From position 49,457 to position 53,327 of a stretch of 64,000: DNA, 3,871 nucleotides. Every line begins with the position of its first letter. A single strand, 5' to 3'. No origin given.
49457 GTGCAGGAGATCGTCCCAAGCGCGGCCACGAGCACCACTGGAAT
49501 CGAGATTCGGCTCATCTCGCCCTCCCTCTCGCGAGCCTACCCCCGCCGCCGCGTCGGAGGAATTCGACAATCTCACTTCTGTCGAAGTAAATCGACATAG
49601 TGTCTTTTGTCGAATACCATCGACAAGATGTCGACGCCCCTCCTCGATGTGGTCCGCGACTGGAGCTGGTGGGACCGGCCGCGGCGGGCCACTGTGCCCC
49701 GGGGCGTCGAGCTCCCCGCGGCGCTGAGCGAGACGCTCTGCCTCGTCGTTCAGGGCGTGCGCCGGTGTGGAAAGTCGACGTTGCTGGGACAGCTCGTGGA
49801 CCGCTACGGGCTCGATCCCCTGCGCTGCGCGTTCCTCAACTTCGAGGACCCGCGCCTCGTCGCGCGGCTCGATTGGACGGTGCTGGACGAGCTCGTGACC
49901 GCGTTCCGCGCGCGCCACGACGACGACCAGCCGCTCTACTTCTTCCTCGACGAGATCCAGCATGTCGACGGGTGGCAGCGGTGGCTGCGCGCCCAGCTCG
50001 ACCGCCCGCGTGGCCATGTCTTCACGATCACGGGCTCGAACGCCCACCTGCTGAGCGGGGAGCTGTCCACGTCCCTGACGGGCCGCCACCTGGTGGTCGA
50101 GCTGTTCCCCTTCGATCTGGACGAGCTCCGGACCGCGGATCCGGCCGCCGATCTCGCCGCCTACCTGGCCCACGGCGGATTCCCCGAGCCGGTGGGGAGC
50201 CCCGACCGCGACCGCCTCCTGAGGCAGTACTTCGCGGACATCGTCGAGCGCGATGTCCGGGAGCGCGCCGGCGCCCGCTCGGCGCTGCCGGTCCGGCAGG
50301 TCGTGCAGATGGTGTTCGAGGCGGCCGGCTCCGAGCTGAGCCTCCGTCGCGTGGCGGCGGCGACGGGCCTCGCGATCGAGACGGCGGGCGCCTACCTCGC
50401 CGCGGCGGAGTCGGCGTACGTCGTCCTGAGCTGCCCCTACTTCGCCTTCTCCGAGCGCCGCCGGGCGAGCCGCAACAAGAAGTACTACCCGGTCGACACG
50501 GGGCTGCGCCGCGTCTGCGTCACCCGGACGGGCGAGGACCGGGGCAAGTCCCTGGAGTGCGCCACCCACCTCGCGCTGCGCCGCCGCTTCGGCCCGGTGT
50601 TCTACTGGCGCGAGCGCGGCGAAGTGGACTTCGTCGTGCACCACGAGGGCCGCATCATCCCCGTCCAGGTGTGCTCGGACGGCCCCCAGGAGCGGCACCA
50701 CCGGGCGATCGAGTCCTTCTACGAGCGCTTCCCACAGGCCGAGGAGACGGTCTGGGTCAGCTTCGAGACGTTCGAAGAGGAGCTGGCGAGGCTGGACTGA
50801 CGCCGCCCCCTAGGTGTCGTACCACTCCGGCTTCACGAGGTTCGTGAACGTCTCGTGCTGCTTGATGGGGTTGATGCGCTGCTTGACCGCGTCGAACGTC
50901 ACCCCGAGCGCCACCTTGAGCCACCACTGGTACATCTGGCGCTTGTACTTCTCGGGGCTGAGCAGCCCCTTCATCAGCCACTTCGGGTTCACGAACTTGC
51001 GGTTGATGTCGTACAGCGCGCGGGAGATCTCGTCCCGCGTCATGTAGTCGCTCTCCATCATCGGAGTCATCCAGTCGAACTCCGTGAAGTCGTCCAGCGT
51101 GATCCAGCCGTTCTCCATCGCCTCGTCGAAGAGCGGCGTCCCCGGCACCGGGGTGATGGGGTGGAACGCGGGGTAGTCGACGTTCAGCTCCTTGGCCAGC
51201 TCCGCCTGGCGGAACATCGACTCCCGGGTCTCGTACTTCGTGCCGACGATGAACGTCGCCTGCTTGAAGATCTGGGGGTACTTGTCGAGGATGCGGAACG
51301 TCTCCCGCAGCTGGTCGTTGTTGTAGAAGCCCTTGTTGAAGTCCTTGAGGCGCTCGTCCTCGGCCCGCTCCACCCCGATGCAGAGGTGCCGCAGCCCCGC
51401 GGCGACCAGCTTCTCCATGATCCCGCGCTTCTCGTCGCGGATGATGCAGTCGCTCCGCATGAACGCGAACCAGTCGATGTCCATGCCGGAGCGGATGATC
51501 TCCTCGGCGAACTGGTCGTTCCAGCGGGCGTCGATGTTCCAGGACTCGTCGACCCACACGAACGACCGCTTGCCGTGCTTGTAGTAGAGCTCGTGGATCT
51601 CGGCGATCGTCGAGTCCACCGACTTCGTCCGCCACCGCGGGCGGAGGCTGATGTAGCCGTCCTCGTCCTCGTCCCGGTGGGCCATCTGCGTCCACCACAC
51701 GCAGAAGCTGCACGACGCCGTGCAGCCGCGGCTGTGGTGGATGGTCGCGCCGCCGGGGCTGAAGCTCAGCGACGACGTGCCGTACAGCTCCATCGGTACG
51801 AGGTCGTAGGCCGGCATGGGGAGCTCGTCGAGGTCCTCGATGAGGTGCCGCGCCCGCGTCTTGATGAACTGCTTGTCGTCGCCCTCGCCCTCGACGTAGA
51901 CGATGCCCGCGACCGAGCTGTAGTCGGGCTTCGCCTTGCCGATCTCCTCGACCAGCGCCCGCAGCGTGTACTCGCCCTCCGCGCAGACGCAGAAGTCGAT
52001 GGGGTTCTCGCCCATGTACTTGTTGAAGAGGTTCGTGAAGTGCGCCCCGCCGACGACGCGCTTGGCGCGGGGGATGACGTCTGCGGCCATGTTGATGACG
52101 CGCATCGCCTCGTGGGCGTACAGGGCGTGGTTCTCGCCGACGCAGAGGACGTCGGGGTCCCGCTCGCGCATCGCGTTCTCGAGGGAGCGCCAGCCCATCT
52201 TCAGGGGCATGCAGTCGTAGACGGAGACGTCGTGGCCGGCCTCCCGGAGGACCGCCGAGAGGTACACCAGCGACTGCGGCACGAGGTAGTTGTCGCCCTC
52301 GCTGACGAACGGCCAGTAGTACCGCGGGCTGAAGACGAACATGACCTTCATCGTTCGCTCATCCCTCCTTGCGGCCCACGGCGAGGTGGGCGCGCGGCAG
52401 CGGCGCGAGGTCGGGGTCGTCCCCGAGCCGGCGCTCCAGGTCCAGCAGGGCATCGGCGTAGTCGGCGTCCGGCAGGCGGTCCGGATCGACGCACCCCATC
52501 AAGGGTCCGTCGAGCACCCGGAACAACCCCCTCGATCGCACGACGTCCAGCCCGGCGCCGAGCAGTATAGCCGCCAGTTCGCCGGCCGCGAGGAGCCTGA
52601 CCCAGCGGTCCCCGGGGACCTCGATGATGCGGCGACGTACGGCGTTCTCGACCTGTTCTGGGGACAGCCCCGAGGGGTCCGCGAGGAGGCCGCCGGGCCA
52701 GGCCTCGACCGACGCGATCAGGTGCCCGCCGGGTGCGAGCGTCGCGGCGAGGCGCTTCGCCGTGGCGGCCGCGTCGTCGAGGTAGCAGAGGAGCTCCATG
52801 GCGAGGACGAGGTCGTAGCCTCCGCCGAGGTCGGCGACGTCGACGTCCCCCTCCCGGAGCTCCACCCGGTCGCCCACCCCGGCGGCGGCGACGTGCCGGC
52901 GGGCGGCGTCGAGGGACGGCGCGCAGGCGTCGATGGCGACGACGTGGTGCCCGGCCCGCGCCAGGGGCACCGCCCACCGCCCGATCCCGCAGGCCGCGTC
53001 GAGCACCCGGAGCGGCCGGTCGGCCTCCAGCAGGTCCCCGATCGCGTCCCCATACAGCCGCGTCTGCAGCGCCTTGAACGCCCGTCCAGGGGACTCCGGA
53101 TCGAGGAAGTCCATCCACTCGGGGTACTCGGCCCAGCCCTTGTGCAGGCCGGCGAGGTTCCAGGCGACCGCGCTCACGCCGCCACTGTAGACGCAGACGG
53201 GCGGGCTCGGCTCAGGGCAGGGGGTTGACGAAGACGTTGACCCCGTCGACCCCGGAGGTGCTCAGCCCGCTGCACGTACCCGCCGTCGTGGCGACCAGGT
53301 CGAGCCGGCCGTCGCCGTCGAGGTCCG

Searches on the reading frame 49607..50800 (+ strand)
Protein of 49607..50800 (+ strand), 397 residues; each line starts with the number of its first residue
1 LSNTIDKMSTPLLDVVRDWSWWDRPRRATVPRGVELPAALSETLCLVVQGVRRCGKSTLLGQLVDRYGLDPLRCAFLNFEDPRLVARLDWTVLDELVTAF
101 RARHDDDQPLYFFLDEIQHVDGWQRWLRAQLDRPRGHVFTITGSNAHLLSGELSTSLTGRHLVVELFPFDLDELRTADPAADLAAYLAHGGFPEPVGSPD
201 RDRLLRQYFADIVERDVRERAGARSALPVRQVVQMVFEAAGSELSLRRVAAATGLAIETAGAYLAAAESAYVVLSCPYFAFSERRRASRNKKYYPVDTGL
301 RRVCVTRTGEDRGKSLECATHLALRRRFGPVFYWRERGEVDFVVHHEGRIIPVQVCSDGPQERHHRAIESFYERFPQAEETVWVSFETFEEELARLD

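Call 70: search_protein_families(library=pfam, proteins=[window:49607-50800:+], max_evalue=0.001)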
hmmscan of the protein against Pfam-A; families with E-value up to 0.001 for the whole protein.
window:49607-50800:+ (397 aa): 2 families
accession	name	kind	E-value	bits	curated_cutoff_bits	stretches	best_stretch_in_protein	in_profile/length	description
PF13173.12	AAA_14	-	7.7e-31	107.2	27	1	45-174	4-128/129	AAA domain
PF13635.12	DUF4143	-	9.7e-21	74.6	28.1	1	214-357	1-159/160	Domain of unknown function (DUF4143)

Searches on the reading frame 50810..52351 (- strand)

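Call 70: search_protein_families(library=pfam, proteins=[window:50810-52351:-], max_evalue=0.001)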
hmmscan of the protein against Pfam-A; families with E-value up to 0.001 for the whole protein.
window:50810-52351:- (513 aa): 2 families
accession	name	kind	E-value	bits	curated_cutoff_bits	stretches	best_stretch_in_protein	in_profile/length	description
PF02310.24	B12-binding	-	3.3e-14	53.2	32.1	1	21-134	10-121/121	B12 binding domain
PF04055.27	Radical_SAM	-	9.4e-09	36.1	29.5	1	205-379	2-159/166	Radical SAM superfamily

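Call 82: search_protein_families(library=ncbifam, proteins=[window:50810-52351:-], max_evalue=0.001)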
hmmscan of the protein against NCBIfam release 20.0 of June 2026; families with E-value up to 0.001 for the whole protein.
window:50810-52351:- (513 aa): 18 families
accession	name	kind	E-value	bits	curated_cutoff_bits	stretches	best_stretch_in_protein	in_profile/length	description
TIGR02026.1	BchE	equivalog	1.4e-57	195.7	481.35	1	21-489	18-467/497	magnesium-protoporphyrin IX monomethyl ester anaerobic oxidative cyclase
TIGR03471.1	HpnJ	equivalog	7.4e-30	104.2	577.6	1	77-453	80-432/472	hopanoid biosynthesis associated radical SAM protein HpnJ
TIGR04072.2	rSAM_ladder_B12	equivalog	1.1e-26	93.5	360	1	25-438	18-401/443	lipid biosynthesis B12-binding/radical SAM protein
NF038361.1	rSAM_Sden_1168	equivalog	3.8e-23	81.9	575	1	25-421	85-483/560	Sden_1168 family B12-binding radical SAM P-methyltransferase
TIGR04367.1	HpnR_B12_rSAM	equivalog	2.8e-21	75.6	650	1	24-346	21-312/490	hopanoid C-3 methylase HpnR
NF050148.1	rSAM_ApyD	equivalog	4.5e-21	74.9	750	1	28-414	28-396/645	RiPP biosynthesis radical SAM protein ApyD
TIGR04479.1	bcpD_PhpK_rSAM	subfamily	1.6e-17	63.1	600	1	26-393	73-413/504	PhpK family radical SAM P-methyltransferase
TIGR03975.1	rSAM_ocin_1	subfamily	6.4e-17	61.3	281.85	1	91-342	153-385/606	RiPP maturation radical SAM C-methyltransferase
NF033070.1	rSAM_AprD4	equivalog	1e-15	57.6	500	1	165-447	161-425/456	AprD4 family radical SAM diol-dehydratase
NF033712.0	B12_rSAM_KedN5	subfamily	7.7e-15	54.1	700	1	60-219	57-213/624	KedN5 family methylcobalamin-dependent radical SAM C-methyltransferase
TIGR04385.1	B12_rSAM_cofa1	equivalog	1.3e-12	47.7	450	1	24-306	19-287/438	B12 lower ligand biosynthesis radical SAM protein BzaD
TIGR04190.1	B12_SAM_Ta0216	equivalog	3e-11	42.6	500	1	25-475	37-498/554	TIGR04190 family B12-binding domain/radical SAM domain protein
TIGR04014.1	B12_SAM_MJ_0865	equivalog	5.2e-11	42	360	2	98-218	71-177/434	methyl-coenzyme M reductase glutamine C-methyltransferase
TIGR04013.1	B12_SAM_MJ_1487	hypoth_equivalog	6.5e-10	38.4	251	1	58-218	36-168/382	TIGR04013 family B12-binding domain/radical SAM domain-containing protein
TIGR04295.1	B12_rSAM_oligo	hypoth_equivalog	2.7e-07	29.6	400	1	25-410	25-383/422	TIGR04295 family B12-binding domain-containing radical SAM protein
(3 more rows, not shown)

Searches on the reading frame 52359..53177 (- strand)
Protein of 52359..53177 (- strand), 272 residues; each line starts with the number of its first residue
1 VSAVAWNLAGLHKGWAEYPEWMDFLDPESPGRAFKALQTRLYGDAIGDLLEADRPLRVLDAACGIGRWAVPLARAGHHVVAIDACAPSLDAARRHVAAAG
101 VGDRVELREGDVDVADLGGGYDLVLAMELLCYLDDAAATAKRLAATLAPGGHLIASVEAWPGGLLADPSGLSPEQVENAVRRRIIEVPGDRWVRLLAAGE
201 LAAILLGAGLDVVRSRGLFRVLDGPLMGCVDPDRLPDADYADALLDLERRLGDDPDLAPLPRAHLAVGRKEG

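Call 70: search_protein_families(library=pfam, proteins=[window:52359-53177:-], max_evalue=0.001)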
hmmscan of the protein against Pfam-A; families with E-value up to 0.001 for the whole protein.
window:52359-53177:- (272 aa): 6 families
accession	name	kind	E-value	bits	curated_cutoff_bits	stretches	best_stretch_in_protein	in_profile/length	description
PF13489.12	Methyltransf_23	-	9.2e-17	61.7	27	1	40-213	7-162/164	Methyltransferase domain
PF13649.12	Methyltransf_25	-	4.4e-16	59.8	27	1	58-151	1-97/97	Methyltransferase domain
PF08242.18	Methyltransf_12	-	2.9e-14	54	30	1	59-153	1-98/98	Methyltransferase domain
PF08241.18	Methyltransf_11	-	2.1e-13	51.1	21.2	1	59-154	1-94/95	Methyltransferase domain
PF13847.12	Methyltransf_31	-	1.6e-09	38.1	27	1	56-156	5-110/145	Methyltransferase domain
PF03848.20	TehB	-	8.1e-05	22.6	20.4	1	50-137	26-112/193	Tellurite resistance protein TehB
